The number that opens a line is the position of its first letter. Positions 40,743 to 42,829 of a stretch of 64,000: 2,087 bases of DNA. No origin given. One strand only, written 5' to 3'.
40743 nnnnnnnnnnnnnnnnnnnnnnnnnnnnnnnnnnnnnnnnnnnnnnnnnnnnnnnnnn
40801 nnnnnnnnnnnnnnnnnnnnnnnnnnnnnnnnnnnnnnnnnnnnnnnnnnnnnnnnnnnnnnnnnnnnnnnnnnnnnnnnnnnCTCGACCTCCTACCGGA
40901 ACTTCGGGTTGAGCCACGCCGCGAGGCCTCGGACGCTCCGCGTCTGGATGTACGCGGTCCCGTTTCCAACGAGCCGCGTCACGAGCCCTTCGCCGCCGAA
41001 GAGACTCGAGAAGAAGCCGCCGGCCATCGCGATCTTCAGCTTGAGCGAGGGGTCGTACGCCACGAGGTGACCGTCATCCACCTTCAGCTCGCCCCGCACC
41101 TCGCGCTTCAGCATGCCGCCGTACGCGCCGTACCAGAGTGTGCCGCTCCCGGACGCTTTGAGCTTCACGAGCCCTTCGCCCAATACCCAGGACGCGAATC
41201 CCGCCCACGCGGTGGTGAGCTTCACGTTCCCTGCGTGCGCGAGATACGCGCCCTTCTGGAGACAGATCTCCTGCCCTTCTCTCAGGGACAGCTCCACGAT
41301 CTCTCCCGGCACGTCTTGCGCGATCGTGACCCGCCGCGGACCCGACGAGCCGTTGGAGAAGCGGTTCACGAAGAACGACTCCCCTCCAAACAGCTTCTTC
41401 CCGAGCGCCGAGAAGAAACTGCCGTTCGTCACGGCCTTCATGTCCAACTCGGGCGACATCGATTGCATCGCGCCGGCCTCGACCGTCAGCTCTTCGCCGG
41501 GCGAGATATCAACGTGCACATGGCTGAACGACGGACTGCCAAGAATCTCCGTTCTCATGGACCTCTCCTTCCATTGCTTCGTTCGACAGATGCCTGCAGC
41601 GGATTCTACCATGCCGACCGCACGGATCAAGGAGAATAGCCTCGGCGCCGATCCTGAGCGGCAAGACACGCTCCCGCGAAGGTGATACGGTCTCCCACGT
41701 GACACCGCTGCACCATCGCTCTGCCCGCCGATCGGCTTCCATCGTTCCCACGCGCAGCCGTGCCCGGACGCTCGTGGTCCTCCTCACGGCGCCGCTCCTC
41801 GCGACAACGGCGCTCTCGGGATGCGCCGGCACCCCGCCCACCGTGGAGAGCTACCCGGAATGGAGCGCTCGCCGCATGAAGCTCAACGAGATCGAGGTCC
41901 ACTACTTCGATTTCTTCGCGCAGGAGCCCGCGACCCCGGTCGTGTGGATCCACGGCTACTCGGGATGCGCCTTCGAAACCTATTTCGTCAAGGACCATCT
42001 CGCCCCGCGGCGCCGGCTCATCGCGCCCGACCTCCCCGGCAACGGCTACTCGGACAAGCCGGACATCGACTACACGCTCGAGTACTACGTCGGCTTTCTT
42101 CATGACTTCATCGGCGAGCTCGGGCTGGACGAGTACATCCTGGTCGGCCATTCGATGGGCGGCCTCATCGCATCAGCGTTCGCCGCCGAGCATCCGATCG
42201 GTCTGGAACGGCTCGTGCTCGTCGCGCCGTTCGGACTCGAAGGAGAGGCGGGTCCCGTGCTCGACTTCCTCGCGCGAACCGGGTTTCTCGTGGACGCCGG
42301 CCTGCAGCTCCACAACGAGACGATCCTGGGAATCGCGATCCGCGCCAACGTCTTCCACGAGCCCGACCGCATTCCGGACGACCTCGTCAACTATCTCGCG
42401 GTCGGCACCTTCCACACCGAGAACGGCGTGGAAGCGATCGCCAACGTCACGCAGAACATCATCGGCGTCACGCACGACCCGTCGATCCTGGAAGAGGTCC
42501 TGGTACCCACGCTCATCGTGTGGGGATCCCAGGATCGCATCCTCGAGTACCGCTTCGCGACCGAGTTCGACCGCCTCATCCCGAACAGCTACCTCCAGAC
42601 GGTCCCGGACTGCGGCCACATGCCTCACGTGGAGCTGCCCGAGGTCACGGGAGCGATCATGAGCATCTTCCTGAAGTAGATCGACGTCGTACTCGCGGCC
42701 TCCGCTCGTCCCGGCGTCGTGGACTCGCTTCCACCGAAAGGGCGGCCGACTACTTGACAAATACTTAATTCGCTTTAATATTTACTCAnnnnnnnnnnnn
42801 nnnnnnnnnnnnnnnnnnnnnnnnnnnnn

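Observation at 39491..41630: Operon of three tandem AIM24/DUF124 paralogs of unknown function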

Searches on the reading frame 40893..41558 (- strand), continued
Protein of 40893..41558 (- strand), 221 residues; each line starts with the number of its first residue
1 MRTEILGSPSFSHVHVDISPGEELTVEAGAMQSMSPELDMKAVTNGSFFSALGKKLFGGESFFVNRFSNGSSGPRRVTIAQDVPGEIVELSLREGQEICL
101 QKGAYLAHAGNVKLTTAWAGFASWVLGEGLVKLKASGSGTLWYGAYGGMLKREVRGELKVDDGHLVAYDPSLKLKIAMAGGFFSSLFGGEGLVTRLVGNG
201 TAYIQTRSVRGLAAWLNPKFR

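Call 66: search_protein_families(library=pfam, proteins=[P0202, P0230, P0240, P0265, P0268, P0236, P0213, P0170, P0121, P0131], max_evalue=0.01)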
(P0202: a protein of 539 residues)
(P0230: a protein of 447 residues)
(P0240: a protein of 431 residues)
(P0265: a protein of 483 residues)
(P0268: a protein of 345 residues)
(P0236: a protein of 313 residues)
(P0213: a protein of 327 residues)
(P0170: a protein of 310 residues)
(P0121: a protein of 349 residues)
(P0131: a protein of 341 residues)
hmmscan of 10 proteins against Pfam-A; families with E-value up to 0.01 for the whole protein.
P0202 (539 aa): 6 families
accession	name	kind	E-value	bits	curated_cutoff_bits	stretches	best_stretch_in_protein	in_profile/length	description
PF01987.23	AIM24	-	1.9e-53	181.6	25.7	1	307-510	1-205/205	Mitochondrial biogenesis AIM24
PF14559.12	TPR_19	-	3.3e-09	37.4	25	1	8-68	1-60/68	Tetratricopeptide repeat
PF13432.12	TPR_16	-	8.9e-06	26.5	32.7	1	7-63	6-62/65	Tetratricopeptide repeat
PF13428.12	TPR_14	-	2.6e-05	24.9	23.5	0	38-72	7-42/44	Tetratricopeptide repeat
PF07719.23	TPR_2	-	0.00015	22.1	27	0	38-59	7-28/34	Tetratricopeptide repeat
PF12895.13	ANAPC3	-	0.0016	19.1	27.2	1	6-56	31-80/82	Anaphase-promoting complex, cyclosome, subunit 3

P0230 (447 aa): 2 families
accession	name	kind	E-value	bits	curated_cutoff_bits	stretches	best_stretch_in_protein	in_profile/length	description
PF01987.23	AIM24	-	3.1e-66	223.4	25.7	1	226-432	1-205/205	Mitochondrial biogenesis AIM24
PF02342.23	TerD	-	5e-35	121.1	25.3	1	1-169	1-187/187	TerD domain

P0240 (431 aa): 2 families
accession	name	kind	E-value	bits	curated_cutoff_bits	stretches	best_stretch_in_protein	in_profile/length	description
PF01987.23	AIM24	-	5.8e-54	183.4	25.7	1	215-416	1-205/205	Mitochondrial biogenesis AIM24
PF14237.11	GYF_2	-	4.1e-16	58.9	25.8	1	6-55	1-50/50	GYF domain 2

P0265 (483 aa): 2 families
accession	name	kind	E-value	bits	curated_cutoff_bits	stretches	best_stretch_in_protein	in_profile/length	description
PF02342.23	TerD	-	4.3e-77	258.3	25.3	1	1-186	1-187/187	TerD domain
PF01987.23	AIM24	-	3.3e-62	210.3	25.7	1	231-438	1-205/205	Mitochondrial biogenesis AIM24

P0268 (345 aa): 1 family
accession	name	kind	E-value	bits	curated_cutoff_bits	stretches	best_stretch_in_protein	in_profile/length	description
PF01987.23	AIM24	-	2.8e-62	210.5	25.7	1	114-319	1-205/205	Mitochondrial biogenesis AIM24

P0236 (313 aa): 5 families
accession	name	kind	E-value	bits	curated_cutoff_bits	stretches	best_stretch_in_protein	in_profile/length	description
PF01987.23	AIM24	-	8.7e-66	222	25.7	1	89-295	2-205/205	Mitochondrial biogenesis AIM24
PF12773.13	DZR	-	3.6e-06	27.5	27.3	1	3-59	1-45/45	Double zinc ribbon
PF13248.11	Zn_ribbon_3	-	4.6e-05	23.2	27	1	3-22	5-24/26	zinc-ribbon domain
PF13240.11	Zn_Ribbon_1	-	0.00029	21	25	0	41-62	2-23/23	zinc-ribbon domain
PF10122.14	Zn_ribbon_Com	-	0.0024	17.7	22.9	1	5-34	14-43/52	Mu-like prophage protein Com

P0213 (327 aa): 2 families
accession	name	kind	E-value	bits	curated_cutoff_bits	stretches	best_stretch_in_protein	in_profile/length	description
PF01987.23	AIM24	-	7.2e-57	192.8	25.7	1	116-312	2-205/205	Mitochondrial biogenesis AIM24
PF14237.11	GYF_2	-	2.1e-10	40.7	25.8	1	16-65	1-50/50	GYF domain 2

P0170 (310 aa): 3 families
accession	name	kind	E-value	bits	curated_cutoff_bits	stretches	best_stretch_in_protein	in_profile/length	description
PF01987.23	AIM24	-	2.6e-66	223.7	25.7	1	75-280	1-205/205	Mitochondrial biogenesis AIM24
PF13240.11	Zn_Ribbon_1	-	2.9e-06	27.3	25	1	3-22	2-21/23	zinc-ribbon domain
PF12773.13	DZR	-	0.00072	20.1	27.3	1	3-25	1-23/45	Double zinc ribbon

P0121 (349 aa): 1 family
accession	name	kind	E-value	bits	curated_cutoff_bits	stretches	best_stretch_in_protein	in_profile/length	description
PF01987.23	AIM24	-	1.9e-62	211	25.7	1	132-330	1-205/205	Mitochondrial biogenesis AIM24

P0131 (341 aa): 3 families
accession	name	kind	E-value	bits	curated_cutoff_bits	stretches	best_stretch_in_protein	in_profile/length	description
PF01987.23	AIM24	-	8.6e-62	208.9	25.7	1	116-323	1-205/205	Mitochondrial biogenesis AIM24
PF13717.11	Zn_ribbon_4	-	6.7e-06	26.4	30.3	1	3-33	2-35/36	zinc-ribbon domain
PF13719.11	Zn_ribbon_5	-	0.00088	19.4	29.3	1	4-33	3-35/37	zinc-ribbon domain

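Call 71: find_encoding_contigs(protein=P0143, flank=4000, max_places=2)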
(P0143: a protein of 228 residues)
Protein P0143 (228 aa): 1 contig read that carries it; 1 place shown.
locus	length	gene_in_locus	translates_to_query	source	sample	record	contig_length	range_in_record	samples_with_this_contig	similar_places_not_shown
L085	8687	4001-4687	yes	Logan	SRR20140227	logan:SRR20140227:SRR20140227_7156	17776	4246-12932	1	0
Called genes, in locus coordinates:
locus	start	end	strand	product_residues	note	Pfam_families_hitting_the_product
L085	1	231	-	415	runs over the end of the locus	PF00278:Orn_DAP_Arg_deC, PF02784:Orn_Arg_deC_N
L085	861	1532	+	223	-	PF27462:RecX_N, PF21982:RecX_HTH1, PF02631:RecX_HTH2, PF21981:RecX_HTH3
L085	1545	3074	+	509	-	PF12072:RNase_Y_N, PF00013:KH_1, PF22891:KH_PNO1_2nd (faint), PF01966:HD, PF08668:HDOD (faint)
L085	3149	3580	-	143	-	-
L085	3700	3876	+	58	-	-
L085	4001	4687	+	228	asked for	PF01987:AIM24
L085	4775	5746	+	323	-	PF01073:3Beta_HSD, PF01370:Epimerase, PF02719:Polysacc_synt_2, PF04321:RmlD_sub_bind, PF16363:GDP_Man_Dehyd, PF07993:NAD_binding_4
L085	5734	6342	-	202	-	PF11667:DUF3267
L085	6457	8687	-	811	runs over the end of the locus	PF00403:HMA, PF00122:E1-E2_ATPase, PF00702:Hydrolase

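Call 72: find_encoding_contigs(protein=P0156, flank=4000, max_places=2)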
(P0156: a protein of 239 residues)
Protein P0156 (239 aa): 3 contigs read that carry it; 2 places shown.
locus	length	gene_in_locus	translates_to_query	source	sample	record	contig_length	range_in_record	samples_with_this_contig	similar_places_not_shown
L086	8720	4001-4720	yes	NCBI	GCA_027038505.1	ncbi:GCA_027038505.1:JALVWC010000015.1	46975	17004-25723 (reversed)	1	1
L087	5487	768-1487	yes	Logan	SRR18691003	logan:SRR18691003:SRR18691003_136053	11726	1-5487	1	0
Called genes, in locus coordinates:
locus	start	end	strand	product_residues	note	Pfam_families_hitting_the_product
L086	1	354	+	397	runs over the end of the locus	PF08323:Glyco_transf_5 (faint), PF13477:Glyco_trans_4_2 (weak), PF13439:Glyco_transf_4, PF13579:Glyco_trans_4_4, PF20706:GT4-conflict, PF00534:Glycos_transf_1, PF13692:Glyco_trans_1_4, PF13524:Glyco_trans_1_2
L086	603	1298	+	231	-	PF00224:PK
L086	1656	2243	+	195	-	PF02778:tRNA_int_endo_N, PF01974:tRNA_int_endo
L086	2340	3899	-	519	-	PF28494:GlyRS_ins_1 (faint), PF00587:tRNA-synt_2b, PF03129:HGTP_anticodon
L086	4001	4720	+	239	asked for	PF01987:AIM24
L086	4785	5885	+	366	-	PF00579:tRNA-synt_1b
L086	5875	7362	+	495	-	PF20008:DUF6429 (faint), PF22665:WHD_DUF6293 (faint), PF01409:tRNA-synt_2d, PF00152:tRNA-synt_2 (faint)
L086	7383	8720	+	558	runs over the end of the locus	PF18262:PhetRS_B1 (faint), PF03484:B5, PF17759:tRNA_synthFbeta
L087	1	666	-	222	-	?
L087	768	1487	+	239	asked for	PF01987:AIM24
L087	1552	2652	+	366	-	PF00579:tRNA-synt_1b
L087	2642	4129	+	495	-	PF20008:DUF6429 (faint), PF22665:WHD_DUF6293 (faint), PF01409:tRNA-synt_2d, PF00152:tRNA-synt_2 (faint)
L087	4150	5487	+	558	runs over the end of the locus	PF18262:PhetRS_B1 (faint), PF03484:B5, PF17759:tRNA_synthFbeta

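Call 73: find_encoding_contigs(protein=P0166, flank=4000, max_places=2)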
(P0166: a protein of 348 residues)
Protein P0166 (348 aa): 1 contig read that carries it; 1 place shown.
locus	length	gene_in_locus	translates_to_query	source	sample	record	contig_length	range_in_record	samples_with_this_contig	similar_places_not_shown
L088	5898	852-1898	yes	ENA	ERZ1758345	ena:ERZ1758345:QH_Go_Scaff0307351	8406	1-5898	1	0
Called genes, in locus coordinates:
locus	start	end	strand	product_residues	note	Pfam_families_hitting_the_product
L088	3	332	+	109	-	?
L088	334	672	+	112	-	PF26222:DUF8048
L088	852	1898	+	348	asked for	PF01987:AIM24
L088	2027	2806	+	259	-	PF00106:adh_short, PF08659:KR, PF13561:adh_short_C2, PF23441:SDR (weak)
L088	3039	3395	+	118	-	PF18545:HalOD1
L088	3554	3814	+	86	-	-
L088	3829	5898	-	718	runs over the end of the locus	PF07676:PD40 (faint), PF26549:Tricorn_N (weak), PF00326:Peptidase_S9, PF01738:DLH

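Call 74: find_encoding_contigs(protein=P0133, flank=4000, max_places=2)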
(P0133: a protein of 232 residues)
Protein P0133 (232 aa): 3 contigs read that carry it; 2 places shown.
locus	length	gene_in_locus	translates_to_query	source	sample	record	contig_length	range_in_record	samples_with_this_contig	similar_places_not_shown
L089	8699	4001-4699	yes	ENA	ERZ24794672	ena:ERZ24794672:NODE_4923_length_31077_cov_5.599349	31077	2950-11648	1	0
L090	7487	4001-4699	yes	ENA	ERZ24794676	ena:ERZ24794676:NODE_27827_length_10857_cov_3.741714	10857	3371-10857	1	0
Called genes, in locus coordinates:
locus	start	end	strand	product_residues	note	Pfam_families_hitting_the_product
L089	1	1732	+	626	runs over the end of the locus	PF04280:Tim44, PF05099:TerB (faint)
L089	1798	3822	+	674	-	PF00756:Esterase, PF00326:Peptidase_S9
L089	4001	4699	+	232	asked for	PF01987:AIM24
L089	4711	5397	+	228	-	PF01987:AIM24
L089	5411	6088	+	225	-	PF01987:AIM24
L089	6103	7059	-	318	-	-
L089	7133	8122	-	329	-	PF04166:PdxA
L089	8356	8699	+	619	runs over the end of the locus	PF01590:GAF, PF13185:GAF_2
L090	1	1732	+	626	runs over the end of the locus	PF04280:Tim44, PF05099:TerB (faint)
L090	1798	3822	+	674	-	PF00756:Esterase, PF00326:Peptidase_S9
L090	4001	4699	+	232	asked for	PF01987:AIM24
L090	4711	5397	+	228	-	PF01987:AIM24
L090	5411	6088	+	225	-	PF01987:AIM24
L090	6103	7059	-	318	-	-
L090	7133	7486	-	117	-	?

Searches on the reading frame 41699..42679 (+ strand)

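Call 34: search_protein_families(library=pfam, proteins=[window:41699-42679:+], max_evalue=0.001)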
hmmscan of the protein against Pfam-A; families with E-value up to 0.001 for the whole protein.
window:41699-42679:+ (326 aa): 4 families
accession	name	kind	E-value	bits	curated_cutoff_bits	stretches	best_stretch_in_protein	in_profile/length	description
PF00561.26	Abhydrolase_1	-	6e-30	105.1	25.8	1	80-312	2-243/245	alpha/beta hydrolase fold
PF12697.13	Abhydrolase_6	-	5.5e-25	89.7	26.3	1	81-316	1-213/217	Alpha/beta hydrolase family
PF12146.15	Hydrolase_4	-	3.4e-12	46.6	27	1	81-312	7-237/239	Serine aminopeptidase, S33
PF12695.13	Abhydrolase_5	-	7.1e-05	23.1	27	1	143-182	56-94/164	Alpha/beta hydrolase family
